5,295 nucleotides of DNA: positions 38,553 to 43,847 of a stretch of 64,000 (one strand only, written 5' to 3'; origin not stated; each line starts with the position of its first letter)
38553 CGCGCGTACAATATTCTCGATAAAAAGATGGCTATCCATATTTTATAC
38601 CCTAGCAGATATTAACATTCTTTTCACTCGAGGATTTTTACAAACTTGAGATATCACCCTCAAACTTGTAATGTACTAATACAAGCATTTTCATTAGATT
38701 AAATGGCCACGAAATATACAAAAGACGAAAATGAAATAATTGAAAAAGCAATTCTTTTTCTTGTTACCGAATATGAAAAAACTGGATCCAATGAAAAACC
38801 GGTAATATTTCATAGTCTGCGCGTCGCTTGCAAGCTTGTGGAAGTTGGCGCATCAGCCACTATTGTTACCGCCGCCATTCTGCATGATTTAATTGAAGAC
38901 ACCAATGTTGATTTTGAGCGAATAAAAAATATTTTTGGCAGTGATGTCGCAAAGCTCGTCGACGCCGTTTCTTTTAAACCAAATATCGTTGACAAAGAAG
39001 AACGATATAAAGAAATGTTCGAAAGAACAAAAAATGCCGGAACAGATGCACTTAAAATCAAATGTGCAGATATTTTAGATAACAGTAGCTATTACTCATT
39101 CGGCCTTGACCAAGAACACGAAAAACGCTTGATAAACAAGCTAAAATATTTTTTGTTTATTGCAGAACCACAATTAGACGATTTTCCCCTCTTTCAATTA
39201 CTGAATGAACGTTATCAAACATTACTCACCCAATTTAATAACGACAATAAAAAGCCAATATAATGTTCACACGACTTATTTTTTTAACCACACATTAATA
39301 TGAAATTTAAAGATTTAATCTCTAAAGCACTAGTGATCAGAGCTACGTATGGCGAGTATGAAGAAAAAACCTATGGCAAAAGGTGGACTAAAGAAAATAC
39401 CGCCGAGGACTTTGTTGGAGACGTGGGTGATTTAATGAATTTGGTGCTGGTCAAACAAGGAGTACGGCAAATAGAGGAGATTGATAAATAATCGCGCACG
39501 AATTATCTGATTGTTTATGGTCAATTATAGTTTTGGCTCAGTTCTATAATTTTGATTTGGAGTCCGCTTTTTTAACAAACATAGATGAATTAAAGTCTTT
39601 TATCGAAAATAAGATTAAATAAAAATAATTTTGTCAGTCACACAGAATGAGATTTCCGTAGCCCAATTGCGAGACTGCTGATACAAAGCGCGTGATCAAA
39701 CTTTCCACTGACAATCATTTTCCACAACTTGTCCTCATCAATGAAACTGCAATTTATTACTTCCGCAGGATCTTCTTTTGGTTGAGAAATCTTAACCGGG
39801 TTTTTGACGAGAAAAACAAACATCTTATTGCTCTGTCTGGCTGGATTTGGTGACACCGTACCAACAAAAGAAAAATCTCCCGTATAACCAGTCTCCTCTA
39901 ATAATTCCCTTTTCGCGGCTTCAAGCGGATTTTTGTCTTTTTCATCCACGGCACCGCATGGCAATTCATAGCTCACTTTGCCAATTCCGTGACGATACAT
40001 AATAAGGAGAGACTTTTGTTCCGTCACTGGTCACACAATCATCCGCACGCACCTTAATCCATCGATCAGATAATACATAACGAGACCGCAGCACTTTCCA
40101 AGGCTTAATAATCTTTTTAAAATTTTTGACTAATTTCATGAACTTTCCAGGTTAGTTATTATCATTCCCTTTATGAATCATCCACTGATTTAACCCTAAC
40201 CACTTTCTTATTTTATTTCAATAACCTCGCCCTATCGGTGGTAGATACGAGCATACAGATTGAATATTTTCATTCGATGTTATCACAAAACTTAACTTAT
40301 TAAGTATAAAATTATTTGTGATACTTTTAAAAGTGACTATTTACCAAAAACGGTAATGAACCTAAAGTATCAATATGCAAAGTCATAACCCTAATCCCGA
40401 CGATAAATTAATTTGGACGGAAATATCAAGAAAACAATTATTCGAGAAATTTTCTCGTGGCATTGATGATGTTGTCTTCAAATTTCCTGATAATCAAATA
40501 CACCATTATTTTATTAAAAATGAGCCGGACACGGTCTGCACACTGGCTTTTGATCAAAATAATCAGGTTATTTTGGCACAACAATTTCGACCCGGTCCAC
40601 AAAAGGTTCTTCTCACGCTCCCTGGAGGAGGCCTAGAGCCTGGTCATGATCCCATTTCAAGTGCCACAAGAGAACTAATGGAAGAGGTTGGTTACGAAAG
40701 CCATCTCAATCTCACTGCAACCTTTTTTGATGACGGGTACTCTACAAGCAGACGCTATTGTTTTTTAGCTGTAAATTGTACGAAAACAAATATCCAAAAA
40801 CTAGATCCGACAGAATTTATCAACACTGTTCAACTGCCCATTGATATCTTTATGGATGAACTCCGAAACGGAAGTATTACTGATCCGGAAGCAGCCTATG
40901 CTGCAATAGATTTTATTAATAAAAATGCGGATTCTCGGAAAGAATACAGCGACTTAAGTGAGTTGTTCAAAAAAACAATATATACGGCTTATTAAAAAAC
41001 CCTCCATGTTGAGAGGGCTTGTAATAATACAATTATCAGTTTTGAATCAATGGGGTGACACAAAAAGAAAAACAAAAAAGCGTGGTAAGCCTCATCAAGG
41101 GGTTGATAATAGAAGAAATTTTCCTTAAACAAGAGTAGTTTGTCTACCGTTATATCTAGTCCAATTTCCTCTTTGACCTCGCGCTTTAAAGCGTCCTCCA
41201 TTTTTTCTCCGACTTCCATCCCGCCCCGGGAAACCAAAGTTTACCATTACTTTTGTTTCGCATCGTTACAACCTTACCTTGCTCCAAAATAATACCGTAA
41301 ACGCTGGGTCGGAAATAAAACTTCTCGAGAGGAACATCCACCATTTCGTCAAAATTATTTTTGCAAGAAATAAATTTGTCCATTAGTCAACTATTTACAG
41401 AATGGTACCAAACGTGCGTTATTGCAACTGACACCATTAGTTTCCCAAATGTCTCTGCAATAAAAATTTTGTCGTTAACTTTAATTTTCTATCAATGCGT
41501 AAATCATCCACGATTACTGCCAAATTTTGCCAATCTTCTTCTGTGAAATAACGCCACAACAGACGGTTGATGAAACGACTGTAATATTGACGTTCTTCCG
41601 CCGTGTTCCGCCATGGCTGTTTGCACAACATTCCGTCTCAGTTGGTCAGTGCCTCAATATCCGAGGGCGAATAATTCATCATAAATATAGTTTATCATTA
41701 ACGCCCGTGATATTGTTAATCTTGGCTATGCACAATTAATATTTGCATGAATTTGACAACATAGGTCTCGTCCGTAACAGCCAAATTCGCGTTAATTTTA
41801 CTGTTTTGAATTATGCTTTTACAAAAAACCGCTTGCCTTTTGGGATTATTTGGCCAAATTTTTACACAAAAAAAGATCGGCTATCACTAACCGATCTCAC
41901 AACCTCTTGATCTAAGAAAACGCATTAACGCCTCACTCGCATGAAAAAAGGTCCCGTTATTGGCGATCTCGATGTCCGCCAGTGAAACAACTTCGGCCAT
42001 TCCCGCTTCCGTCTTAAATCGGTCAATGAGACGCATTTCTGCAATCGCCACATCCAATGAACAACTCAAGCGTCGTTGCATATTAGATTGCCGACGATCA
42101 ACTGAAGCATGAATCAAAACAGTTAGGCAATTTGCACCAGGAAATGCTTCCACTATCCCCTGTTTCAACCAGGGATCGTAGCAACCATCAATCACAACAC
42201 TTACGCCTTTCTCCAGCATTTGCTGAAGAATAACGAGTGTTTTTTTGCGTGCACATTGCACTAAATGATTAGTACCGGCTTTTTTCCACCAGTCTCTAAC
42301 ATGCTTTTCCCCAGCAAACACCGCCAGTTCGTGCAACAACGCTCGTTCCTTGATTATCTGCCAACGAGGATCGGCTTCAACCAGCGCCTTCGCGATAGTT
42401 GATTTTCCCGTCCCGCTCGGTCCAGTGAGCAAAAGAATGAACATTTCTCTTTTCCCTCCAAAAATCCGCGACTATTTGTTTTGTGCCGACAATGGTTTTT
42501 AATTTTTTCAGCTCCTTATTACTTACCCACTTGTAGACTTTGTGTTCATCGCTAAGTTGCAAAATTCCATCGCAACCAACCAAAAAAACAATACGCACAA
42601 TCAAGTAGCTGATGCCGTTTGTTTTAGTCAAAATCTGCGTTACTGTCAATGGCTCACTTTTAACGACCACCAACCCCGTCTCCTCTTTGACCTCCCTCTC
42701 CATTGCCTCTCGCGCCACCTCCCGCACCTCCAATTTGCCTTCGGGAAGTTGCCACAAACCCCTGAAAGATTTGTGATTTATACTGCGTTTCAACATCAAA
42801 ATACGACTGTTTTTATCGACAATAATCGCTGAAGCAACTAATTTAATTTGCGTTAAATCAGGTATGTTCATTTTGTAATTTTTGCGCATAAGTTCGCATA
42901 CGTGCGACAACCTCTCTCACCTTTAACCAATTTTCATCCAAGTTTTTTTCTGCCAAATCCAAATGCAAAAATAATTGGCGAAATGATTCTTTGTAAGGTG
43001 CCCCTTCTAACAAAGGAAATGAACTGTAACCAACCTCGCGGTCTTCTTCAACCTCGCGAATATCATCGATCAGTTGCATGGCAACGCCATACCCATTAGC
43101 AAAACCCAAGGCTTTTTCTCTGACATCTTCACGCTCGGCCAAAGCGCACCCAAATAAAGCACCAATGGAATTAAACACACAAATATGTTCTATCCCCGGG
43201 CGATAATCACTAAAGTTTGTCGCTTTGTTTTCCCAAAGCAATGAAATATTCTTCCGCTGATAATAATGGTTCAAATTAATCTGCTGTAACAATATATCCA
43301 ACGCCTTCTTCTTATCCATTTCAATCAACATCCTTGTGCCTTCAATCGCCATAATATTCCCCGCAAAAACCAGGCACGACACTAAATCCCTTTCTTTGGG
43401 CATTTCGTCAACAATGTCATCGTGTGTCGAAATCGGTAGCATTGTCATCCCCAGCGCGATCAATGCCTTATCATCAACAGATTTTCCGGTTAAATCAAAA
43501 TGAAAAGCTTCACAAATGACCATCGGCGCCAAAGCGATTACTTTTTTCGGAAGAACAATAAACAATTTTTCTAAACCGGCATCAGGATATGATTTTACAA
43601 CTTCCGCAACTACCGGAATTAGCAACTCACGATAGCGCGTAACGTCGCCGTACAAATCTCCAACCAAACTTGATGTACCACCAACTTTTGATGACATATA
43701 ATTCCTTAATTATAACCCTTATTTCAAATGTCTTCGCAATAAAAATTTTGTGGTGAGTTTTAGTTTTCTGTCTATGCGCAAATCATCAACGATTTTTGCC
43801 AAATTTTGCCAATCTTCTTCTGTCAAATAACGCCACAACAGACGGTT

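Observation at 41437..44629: AbiEii/DUF1814-like nucleotidyltransferase translationally coupled to a conserved 80-aa protein, with a second pseudogenised copy of the small gene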

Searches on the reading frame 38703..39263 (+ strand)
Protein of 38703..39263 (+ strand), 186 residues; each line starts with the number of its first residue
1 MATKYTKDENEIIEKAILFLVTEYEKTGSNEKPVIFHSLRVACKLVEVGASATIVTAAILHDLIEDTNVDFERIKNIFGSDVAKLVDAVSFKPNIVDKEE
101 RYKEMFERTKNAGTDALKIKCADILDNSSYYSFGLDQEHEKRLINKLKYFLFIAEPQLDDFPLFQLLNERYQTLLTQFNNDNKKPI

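Call 75: search_protein_families(library=pfam, proteins=[window:38703-39263:+], max_evalue=0.001)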
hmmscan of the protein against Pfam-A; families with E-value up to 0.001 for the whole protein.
window:38703-39263:+ (186 aa): 2 families
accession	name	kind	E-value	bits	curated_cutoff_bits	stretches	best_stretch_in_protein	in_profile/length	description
PF13328.12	HD_4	-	2e-10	41.1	27.2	1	26-91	12-76/156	HD domain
PF01966.28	HD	-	1.4e-06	29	22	1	35-126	2-114/116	HD domain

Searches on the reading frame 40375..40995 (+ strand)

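Call 75: search_protein_families(library=pfam, proteins=[window:40375-40995:+], max_evalue=0.001)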
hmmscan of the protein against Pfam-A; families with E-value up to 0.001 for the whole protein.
window:40375-40995:+ (206 aa): 1 family
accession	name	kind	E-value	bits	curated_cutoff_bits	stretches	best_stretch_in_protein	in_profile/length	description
PF00293.34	NUDIX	-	1.3e-12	48.3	21.1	1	52-151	4-110/134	NUDIX domain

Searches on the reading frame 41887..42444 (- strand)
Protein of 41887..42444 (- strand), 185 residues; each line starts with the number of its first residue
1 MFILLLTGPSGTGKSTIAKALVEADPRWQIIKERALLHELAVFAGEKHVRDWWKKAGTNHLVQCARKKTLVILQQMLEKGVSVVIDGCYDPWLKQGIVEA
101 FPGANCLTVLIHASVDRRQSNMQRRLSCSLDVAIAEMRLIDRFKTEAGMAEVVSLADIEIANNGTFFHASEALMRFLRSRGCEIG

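Call 3: search_protein_families(library=pfam, proteins=[window:41887-42444:-], max_evalue=0.1)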
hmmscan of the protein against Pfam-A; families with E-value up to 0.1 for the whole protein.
window:41887-42444:- (185 aa): 29 families (the best 25 are shown)
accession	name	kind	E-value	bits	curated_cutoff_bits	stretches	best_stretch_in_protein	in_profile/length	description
PF13671.12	AAA_33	-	3.7e-08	34.2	27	1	4-125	2-118/143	AAA domain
PF13238.12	AAA_18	-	1.6e-07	32.3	29.4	1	5-125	2-111/128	AAA domain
PF13191.12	AAA_16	-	7.5e-05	23.7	32.6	1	4-62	27-79/167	AAA ATPase domain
PF13401.12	AAA_22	-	7.6e-05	23.5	27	1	3-50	7-51/130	AAA domain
PF00004.35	AAA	-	0.00015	22.7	21.2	1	4-60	1-57/131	ATPase family associated with various cellular activities (AAA)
PF13555.12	AAA_29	-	0.0011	19.1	27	1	4-21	25-42/61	P-loop containing region of AAA domain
PF07931.18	CPT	-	0.0013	19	22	1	3-116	3-119/172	Chloramphenicol phosphotransferase-like protein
PF13521.12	AAA_28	-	0.0021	18.7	27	1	5-35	3-32/164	AAA domain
PF07728.20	AAA_5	-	0.0021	18.5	22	1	4-24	2-22/139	AAA domain (dynein-related subfamily)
PF14532.12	Sigma54_activ_2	-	0.0041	17.8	25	1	4-39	24-59/138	Sigma-54 interaction domain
PF20720.3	nSTAND3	-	0.0062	16.7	27.2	1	3-23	19-39/155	Novel STAND NTPase 3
PF02224.24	Cytidylate_kin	-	0.0063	16.7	26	1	7-44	4-40/211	Cytidylate kinase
PF00005.33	ABC_tran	-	0.0067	17.5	25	1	3-24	13-34/137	ABC transporter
PF03215.21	Rad17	-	0.01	16.2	23.8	1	3-22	47-66/186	Rad17 P-loop domain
PF01583.26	APS_kinase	-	0.018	15.5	21.1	1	2-23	3-24/152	Adenylylsulphate kinase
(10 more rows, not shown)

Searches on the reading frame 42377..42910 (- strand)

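Call 3: search_protein_families(library=pfam, proteins=[window:42377-42910:-], max_evalue=0.1)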
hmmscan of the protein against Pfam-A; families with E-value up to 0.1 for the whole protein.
window:42377-42910:- (177 aa): 3 families
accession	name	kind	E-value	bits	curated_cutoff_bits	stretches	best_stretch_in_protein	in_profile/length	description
PF00293.34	NUDIX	-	4.6e-18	66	21.1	1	25-148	5-132/134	NUDIX domain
PF14815.12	NUDIX_4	-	7.3e-08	32.6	35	1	28-146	3-110/113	NUDIX domain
PF11951.13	Fungal_trans_2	-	0.0099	15.2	21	1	108-165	316-372/384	Fungal specific transcription factor domain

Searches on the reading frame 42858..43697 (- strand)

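Call 3: search_protein_families(library=pfam, proteins=[window:42858-43697:-], max_evalue=0.1)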
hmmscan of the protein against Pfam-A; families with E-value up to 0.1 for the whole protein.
window:42858-43697:- (279 aa): 1 family
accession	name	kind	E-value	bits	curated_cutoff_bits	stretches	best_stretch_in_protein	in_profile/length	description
PF00348.22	polyprenyl_synt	-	0.00043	20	27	1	92-221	58-196/251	Polyprenyl synthetase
